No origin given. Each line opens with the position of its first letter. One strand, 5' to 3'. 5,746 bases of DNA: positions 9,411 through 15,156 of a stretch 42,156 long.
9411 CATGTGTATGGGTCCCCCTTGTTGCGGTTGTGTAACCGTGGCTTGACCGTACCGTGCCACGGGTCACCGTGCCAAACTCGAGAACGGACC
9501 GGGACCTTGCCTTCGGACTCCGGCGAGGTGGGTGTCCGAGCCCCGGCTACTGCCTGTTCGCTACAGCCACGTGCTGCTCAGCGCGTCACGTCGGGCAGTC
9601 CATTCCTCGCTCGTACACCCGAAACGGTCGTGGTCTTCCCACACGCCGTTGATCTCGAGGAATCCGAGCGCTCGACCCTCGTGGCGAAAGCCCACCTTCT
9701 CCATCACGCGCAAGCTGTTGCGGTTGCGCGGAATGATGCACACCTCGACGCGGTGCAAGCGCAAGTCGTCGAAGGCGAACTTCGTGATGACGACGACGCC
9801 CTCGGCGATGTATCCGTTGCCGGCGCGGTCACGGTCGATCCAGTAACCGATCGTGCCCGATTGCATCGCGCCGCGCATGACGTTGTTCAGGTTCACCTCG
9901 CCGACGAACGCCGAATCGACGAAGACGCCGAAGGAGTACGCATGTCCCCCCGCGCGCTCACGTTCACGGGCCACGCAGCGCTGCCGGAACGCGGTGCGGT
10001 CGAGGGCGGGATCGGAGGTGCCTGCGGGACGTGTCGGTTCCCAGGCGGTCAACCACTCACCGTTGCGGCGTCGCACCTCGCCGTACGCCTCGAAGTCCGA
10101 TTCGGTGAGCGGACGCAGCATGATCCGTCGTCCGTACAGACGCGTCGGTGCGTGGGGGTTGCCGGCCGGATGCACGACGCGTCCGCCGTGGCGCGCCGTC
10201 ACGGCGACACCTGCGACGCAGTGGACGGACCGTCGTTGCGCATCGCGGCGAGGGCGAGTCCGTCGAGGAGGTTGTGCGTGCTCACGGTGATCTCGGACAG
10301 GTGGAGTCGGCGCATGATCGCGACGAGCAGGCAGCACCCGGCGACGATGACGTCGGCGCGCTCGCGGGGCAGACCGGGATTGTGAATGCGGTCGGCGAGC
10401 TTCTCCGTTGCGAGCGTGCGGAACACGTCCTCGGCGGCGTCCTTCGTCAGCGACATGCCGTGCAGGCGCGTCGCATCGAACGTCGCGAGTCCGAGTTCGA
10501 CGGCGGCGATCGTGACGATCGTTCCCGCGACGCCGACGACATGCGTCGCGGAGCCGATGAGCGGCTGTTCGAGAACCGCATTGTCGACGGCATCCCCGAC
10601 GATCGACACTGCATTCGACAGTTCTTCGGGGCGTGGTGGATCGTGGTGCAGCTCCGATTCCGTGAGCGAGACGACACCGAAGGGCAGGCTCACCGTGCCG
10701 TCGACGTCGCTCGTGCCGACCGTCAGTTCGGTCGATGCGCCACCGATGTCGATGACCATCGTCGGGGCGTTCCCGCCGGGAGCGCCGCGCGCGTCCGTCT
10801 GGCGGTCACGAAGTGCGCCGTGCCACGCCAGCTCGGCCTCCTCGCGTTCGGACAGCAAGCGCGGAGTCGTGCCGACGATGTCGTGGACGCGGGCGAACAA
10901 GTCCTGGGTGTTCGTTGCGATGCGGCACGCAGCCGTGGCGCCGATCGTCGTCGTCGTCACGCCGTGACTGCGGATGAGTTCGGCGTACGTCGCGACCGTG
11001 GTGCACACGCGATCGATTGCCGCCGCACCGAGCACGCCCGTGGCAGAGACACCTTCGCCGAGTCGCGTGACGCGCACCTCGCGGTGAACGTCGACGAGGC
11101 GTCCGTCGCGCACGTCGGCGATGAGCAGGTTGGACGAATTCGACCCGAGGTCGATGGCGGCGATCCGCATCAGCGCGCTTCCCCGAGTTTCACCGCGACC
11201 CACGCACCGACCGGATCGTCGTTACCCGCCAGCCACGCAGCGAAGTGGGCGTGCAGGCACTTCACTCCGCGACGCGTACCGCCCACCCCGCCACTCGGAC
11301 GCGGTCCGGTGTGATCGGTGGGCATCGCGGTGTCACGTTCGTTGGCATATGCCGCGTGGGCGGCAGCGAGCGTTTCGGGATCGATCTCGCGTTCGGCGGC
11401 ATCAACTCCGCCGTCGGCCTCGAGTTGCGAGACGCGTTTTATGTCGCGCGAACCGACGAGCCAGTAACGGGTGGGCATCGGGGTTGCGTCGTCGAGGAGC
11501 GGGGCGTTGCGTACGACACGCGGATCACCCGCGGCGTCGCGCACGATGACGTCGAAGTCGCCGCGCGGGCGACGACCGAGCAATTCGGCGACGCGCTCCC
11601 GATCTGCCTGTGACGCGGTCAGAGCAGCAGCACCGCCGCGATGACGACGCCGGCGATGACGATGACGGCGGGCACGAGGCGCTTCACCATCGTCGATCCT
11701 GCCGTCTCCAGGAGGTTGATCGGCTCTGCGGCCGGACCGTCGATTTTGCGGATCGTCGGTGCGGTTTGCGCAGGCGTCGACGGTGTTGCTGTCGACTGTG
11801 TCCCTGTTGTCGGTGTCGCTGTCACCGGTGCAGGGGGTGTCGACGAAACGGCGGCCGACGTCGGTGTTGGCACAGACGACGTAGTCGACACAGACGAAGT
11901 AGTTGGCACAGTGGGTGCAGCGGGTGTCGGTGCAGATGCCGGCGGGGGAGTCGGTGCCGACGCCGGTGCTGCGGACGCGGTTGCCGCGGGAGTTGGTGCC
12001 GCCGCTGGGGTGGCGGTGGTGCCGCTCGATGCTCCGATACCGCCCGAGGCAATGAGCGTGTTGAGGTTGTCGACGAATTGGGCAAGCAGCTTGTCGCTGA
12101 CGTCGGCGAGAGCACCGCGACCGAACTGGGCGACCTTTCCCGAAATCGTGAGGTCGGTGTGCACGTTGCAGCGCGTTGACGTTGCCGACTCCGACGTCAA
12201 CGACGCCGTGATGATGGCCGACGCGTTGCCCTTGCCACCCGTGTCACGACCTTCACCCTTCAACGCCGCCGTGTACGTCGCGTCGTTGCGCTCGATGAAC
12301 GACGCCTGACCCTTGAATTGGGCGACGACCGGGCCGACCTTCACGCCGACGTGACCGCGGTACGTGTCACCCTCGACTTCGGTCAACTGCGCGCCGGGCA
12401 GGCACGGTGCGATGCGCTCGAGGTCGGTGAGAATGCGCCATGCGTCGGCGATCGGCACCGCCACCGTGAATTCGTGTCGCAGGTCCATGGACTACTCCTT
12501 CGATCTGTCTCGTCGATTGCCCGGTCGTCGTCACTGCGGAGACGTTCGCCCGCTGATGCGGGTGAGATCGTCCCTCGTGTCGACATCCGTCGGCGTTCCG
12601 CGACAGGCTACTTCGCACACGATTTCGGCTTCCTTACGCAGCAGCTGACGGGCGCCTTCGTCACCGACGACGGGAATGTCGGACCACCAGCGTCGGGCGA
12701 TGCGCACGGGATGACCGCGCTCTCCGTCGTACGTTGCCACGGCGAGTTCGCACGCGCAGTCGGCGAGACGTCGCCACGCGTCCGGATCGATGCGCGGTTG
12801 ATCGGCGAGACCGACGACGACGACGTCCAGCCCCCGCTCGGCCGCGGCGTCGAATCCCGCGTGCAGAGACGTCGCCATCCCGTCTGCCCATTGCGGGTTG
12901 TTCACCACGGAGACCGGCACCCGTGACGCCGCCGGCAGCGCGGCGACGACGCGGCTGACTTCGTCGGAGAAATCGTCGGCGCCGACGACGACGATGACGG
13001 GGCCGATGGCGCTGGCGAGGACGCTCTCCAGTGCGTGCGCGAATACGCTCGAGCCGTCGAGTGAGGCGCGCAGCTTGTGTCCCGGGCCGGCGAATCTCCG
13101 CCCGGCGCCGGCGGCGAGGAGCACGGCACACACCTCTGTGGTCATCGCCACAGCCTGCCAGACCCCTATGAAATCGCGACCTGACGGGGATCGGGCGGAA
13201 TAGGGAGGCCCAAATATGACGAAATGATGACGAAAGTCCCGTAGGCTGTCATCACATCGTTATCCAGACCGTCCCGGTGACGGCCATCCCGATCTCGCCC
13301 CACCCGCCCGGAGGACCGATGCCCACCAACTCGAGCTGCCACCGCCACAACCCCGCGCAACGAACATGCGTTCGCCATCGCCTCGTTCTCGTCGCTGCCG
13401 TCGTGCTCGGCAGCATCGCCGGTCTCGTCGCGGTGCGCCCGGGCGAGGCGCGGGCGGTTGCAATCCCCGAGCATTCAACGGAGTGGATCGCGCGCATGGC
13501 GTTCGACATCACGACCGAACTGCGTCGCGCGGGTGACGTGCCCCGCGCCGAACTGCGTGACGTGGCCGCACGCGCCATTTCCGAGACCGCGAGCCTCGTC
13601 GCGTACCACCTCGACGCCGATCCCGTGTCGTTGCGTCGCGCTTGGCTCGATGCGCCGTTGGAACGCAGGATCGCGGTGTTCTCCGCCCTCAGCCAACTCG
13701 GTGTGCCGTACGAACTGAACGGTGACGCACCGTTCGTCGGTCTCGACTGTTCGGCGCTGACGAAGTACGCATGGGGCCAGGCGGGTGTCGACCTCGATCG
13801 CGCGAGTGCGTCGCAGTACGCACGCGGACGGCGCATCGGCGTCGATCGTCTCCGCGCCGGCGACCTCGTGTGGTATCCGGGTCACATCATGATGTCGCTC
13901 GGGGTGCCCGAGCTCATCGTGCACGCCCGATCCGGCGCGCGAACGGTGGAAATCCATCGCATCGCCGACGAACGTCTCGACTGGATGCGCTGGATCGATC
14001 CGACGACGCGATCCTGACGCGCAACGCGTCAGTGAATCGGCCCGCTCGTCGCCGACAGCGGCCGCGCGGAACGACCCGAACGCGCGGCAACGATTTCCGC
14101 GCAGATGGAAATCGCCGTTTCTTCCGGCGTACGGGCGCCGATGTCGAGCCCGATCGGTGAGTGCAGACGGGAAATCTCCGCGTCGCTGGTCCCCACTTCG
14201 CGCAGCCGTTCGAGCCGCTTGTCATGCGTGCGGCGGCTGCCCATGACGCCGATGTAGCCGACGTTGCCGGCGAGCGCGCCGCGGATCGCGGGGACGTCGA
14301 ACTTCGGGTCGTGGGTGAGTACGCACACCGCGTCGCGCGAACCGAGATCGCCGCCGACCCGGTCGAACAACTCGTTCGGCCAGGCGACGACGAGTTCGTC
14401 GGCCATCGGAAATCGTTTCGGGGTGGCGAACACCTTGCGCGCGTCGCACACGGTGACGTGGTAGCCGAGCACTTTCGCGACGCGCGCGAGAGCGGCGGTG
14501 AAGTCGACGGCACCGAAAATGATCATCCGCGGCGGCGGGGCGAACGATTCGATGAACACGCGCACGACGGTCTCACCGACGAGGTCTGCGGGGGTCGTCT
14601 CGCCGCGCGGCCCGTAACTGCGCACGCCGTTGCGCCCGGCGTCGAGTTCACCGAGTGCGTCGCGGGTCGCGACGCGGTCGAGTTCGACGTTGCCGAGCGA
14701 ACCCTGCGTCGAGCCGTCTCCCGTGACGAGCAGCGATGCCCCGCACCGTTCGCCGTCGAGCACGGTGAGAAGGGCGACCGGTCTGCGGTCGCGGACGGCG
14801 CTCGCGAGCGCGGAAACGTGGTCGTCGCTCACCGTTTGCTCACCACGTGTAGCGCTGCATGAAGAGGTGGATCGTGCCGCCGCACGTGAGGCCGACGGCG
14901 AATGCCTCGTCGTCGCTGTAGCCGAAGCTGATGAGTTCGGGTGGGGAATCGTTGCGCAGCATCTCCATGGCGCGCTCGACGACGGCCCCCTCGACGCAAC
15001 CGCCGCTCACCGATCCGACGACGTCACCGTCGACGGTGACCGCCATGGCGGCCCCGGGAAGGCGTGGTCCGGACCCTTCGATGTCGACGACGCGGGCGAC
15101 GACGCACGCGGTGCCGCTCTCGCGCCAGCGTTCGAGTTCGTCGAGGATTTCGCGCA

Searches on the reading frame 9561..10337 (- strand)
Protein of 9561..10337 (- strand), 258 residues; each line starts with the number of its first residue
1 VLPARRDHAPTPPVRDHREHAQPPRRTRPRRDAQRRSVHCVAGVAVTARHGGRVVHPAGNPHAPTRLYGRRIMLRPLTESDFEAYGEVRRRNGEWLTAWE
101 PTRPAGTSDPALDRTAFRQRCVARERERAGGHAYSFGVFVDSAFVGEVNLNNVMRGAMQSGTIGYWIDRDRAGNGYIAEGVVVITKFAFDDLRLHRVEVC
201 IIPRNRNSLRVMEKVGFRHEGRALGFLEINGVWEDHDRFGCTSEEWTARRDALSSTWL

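Call 9: search_protein_families(library=pfam, proteins=[window:9561-10337:-], max_evalue=0.01)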
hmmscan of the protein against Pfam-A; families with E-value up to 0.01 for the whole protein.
window:9561-10337:- (258 aa): 3 families
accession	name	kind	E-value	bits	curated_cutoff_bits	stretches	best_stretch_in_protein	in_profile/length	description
PF13302.13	Acetyltransf_3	-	7.4e-24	85.5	25.4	1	71-218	1-138/138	Acetyltransferase (GNAT) domain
PF13420.13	Acetyltransf_4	-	8.8e-09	36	24.3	1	75-236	2-153/155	Acetyltransferase (GNAT) domain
PF00583.31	Acetyltransf_1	-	0.00045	20.9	20.7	1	120-217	27-116/116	Acetyltransferase (GNAT) family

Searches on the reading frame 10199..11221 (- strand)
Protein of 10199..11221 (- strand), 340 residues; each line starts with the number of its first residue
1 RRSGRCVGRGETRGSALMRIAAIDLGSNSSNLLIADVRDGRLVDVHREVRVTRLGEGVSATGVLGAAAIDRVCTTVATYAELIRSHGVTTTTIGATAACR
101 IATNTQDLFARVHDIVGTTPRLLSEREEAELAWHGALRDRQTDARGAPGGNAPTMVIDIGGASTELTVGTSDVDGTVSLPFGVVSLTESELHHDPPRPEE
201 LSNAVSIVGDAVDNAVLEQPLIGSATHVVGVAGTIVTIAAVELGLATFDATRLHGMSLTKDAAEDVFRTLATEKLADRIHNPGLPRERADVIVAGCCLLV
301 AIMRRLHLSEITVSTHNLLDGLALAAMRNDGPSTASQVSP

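Call 9: search_protein_families(library=pfam, proteins=[window:10199-11221:-], max_evalue=0.01)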
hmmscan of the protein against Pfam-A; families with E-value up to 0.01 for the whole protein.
window:10199-11221:- (340 aa): 1 family
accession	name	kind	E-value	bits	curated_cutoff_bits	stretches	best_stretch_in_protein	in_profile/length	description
PF02541.22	Ppx-GppA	-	1.3e-44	153.2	27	1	33-326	1-281/285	Ppx/GppA phosphatase family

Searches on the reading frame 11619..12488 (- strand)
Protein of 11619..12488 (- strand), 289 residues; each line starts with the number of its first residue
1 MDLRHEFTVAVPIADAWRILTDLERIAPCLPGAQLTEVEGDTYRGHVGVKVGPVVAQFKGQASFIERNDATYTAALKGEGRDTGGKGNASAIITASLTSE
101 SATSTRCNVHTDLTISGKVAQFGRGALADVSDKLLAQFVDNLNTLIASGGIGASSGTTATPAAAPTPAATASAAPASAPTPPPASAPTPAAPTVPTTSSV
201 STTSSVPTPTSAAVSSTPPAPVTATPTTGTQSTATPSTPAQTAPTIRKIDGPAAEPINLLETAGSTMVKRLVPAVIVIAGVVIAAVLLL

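Call 9: search_protein_families(library=pfam, proteins=[window:11619-12488:-], max_evalue=0.01)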
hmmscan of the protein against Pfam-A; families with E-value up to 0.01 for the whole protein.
window:11619-12488:- (289 aa): 2 families
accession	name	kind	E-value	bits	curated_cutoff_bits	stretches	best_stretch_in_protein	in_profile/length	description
PF06240.19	COXG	-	7.4e-19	68.3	22.2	1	6-146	2-139/140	Carbon monoxide dehydrogenase subunit G (CoxG)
PF10604.15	Polyketide_cyc2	-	0.00084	20.1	27.4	1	4-139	5-138/142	Polyketide cyclase / dehydrase and lipid transport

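Call 58: search_protein_families(library=ncbifam, proteins=[window:11619-12488:-], max_evalue=0.00001)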
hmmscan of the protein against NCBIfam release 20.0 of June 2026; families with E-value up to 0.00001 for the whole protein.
window:11619-12488:- (289 aa): 0 families

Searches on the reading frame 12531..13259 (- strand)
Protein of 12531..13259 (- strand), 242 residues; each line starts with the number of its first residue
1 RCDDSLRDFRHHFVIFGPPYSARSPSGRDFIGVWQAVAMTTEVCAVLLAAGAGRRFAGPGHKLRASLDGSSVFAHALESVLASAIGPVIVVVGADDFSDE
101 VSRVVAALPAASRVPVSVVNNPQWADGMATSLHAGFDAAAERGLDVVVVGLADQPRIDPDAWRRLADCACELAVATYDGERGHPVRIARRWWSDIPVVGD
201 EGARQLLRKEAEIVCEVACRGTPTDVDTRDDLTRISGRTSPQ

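Call 9: search_protein_families(library=pfam, proteins=[window:12531-13259:-], max_evalue=0.01)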
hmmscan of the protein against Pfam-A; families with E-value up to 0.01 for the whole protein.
window:12531-13259:- (242 aa): 3 families
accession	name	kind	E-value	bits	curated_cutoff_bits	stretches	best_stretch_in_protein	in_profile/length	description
PF12804.13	NTP_transf_3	-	9.1e-28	97.9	27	1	45-210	1-157/160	MobA-like NTP transferase domain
PF01128.25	IspD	-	4.2e-06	27.1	27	1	43-103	1-61/221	2-C-methyl-D-erythritol 4-phosphate cytidylyltransferase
PF13641.12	Glyco_tranf_2_3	-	0.0027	18.2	27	1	70-149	13-92/230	Glycosyltransferase like family 2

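Call 58: search_protein_families(library=ncbifam, proteins=[window:12531-13259:-], max_evalue=0.00001)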
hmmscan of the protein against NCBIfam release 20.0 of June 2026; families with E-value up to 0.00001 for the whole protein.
window:12531-13259:- (242 aa): 8 families
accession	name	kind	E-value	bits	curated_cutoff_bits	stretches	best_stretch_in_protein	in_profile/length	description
TIGR03310.1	matur_MocA_YgfJ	equivalog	6.4e-24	85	186.45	1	45-233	2-186/188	molybdenum cofactor cytidylyltransferase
NF045782.1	NicBOxredNboR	equivalog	4.1e-22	78.9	260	1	40-235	6-205/206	nicotine blue oxidoreductase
TIGR03202.1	pucB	equivalog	7.1e-20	71.5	235.05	1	44-231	2-191/192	xanthine dehydrogenase accessory protein PucB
NF045665.1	NTPtran_DVU1551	equivalog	3.1e-17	62.6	315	1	44-236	2-190/359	DVU_1551 family NTP transferase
NF053639.1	Mfer334_fam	equivalog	8.9e-09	35.5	260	1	59-170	24-127/209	pseudomurein biosynthesis protein PmurB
NF010932.0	PRK14352.1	equivalog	2.6e-08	33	611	1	39-167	3-124/488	bifunctional UDP-N-acetylglucosamine diphosphorylase/glucosamine-1-phosphate N-acetyltransferase GlmU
TIGR00453.1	ispD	equivalog_domain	1.8e-07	30.9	181.3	1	44-170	1-118/219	2-C-methyl-D-erythritol 4-phosphate cytidylyltransferase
NF010933.0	PRK14353.1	equivalog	2.5e-07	29.7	505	1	40-167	3-122/453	bifunctional UDP-N-acetylglucosamine diphosphorylase/glucosamine-1-phosphate N-acetyltransferase GlmU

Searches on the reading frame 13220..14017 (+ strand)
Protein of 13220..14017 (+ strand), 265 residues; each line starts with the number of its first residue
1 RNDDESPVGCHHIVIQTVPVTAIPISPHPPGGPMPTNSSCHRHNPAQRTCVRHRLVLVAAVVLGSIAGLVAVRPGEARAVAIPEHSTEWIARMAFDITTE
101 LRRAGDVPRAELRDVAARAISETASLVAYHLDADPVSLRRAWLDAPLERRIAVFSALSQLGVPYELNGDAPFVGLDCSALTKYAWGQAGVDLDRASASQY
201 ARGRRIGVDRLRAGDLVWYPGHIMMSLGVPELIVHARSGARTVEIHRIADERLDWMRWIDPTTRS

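Call 9: search_protein_families(library=pfam, proteins=[window:13220-14017:+], max_evalue=0.01)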
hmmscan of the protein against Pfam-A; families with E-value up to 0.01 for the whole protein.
window:13220-14017:+ (265 aa): 1 family
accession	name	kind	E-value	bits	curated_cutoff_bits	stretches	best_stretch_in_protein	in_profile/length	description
PF00877.26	NLPC_P60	-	3.4e-12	46.7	23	1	161-239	1-84/105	NlpC/P60 family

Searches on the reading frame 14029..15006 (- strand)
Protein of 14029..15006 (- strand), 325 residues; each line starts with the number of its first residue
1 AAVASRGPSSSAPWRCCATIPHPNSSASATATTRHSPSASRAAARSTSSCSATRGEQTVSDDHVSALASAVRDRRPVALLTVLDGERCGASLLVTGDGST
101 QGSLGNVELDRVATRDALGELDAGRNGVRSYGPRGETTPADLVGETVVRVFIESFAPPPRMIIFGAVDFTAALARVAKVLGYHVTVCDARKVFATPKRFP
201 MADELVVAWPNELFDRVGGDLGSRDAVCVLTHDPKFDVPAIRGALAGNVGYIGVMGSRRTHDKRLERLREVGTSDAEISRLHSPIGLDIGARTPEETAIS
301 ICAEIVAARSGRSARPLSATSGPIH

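Call 9: search_protein_families(library=pfam, proteins=[window:14029-15006:-], max_evalue=0.01)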
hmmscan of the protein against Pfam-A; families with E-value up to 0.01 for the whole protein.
window:14029-15006:- (325 aa): 2 families
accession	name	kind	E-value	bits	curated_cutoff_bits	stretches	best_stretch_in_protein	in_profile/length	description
PF13478.12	XdhC_C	-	1.2e-44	152.2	29.7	1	161-305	1-125/125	XdhC Rossmann domain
PF02625.21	XdhC_CoxI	-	2.1e-08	34.4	24.3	1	71-132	2-68/68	XdhC and CoxI family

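Call 58: search_protein_families(library=ncbifam, proteins=[window:14029-15006:-], max_evalue=0.00001)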
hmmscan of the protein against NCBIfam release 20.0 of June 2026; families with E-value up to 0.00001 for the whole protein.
window:14029-15006:- (325 aa): 2 families
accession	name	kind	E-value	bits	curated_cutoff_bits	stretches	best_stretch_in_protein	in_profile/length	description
NF045664.1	XdhC_rel_AOR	equivalog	5.4e-41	141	350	1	145-310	181-345/346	XdhC family aldehyde oxidoreductase maturation factor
TIGR02964.1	xanthine_xdhC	equivalog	3.4e-16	59.6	161.6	1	153-306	95-246/246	xanthine dehydrogenase accessory protein XdhC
